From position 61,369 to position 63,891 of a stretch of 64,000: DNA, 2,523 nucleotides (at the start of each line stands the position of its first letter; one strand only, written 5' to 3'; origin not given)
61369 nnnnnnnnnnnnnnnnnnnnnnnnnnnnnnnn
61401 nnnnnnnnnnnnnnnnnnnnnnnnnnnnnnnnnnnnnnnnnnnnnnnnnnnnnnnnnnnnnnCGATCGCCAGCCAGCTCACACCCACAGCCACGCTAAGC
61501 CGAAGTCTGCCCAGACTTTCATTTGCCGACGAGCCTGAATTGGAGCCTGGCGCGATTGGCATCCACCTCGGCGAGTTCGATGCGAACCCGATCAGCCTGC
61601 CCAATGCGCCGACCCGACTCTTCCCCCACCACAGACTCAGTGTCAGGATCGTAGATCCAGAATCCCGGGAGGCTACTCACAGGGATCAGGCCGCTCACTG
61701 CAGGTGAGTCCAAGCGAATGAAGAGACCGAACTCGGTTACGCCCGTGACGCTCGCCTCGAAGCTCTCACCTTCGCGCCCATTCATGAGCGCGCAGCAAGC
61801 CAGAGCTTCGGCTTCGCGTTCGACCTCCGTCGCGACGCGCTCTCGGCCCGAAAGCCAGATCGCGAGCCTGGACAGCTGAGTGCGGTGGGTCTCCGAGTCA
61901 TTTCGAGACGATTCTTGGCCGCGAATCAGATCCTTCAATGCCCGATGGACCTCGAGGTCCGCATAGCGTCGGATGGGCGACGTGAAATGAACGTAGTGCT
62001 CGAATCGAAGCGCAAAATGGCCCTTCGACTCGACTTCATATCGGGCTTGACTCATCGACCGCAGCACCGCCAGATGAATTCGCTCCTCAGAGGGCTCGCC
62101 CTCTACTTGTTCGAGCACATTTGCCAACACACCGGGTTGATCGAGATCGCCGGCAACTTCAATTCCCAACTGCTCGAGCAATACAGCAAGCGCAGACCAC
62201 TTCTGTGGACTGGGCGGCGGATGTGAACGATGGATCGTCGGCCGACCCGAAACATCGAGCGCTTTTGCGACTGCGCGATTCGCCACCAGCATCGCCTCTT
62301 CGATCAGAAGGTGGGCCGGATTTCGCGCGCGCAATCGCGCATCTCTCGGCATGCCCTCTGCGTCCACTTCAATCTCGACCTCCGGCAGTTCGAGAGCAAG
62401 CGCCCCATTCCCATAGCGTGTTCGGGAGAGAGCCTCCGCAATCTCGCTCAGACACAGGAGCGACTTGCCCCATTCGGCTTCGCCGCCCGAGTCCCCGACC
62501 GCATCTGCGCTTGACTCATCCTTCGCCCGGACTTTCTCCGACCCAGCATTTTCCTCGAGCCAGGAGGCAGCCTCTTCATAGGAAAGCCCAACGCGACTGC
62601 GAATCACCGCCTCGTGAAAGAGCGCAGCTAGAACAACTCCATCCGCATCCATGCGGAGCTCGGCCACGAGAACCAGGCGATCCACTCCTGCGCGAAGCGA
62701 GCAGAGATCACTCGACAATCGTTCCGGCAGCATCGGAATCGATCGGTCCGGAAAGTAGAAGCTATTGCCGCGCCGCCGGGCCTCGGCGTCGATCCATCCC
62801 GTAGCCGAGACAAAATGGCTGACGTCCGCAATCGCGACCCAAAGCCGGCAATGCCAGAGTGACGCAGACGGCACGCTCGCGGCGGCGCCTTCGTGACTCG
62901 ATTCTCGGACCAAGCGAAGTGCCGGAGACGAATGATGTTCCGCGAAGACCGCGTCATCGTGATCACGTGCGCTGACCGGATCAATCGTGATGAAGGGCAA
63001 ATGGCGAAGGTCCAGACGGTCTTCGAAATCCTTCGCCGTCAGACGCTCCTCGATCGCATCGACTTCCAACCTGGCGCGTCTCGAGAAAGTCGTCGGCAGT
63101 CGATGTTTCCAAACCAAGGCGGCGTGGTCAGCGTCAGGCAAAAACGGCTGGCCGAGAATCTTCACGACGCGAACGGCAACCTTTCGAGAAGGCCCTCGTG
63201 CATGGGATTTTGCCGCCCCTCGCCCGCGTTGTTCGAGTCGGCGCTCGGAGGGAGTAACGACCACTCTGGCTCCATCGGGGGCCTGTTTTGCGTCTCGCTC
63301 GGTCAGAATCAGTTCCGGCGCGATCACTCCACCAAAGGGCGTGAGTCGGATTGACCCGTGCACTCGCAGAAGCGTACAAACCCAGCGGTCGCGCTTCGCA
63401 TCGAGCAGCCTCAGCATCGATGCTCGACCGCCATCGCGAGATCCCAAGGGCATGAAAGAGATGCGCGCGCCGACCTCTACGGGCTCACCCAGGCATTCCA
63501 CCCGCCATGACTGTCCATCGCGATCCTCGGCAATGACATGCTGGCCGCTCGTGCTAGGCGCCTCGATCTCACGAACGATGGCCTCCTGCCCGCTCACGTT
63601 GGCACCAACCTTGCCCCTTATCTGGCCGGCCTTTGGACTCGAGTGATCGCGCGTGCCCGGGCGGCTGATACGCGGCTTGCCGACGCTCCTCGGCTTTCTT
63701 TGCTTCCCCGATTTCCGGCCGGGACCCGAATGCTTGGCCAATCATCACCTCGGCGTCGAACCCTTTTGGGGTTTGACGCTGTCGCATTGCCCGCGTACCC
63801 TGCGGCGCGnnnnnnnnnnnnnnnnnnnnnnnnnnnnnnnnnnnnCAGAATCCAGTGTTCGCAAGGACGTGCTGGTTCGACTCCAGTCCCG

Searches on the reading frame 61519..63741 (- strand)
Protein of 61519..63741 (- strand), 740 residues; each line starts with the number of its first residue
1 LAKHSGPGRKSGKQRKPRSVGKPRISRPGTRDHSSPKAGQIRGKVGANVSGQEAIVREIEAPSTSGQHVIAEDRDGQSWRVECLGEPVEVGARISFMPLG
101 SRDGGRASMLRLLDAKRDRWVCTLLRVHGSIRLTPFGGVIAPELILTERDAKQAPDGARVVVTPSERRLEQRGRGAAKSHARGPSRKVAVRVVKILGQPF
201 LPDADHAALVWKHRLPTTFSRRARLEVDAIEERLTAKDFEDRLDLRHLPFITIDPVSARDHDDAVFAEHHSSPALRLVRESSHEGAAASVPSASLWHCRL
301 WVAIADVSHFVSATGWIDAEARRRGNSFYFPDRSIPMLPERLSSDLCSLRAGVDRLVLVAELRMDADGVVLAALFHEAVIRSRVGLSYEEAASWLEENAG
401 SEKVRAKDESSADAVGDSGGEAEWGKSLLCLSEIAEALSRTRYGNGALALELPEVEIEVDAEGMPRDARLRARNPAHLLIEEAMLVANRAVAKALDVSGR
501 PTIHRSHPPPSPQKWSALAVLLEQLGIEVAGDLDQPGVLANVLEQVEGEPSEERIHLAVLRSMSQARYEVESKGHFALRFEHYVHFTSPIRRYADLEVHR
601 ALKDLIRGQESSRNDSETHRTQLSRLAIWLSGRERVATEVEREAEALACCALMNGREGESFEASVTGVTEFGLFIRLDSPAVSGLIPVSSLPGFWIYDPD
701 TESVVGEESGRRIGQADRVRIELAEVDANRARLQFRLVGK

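Call 30: search_protein_families(library=pfam, proteins=[window:61519-63741:-], max_evalue=0.001)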
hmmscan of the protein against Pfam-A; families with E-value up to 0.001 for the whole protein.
window:61519-63741:- (740 aa): 3 families
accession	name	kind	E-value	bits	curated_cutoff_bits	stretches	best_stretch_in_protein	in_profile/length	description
PF00773.25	RNB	-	1.9e-93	313.8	29.3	1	242-607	1-325/326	RNB domain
PF00575.29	S1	-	1.1e-08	35.7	22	1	657-735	4-71/74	S1 RNA binding domain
PF18614.7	RNase_II_C_S1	-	0.00021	21.5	26.6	0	714-738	35-59/59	RNase II-type exonuclease C-terminal S1 domain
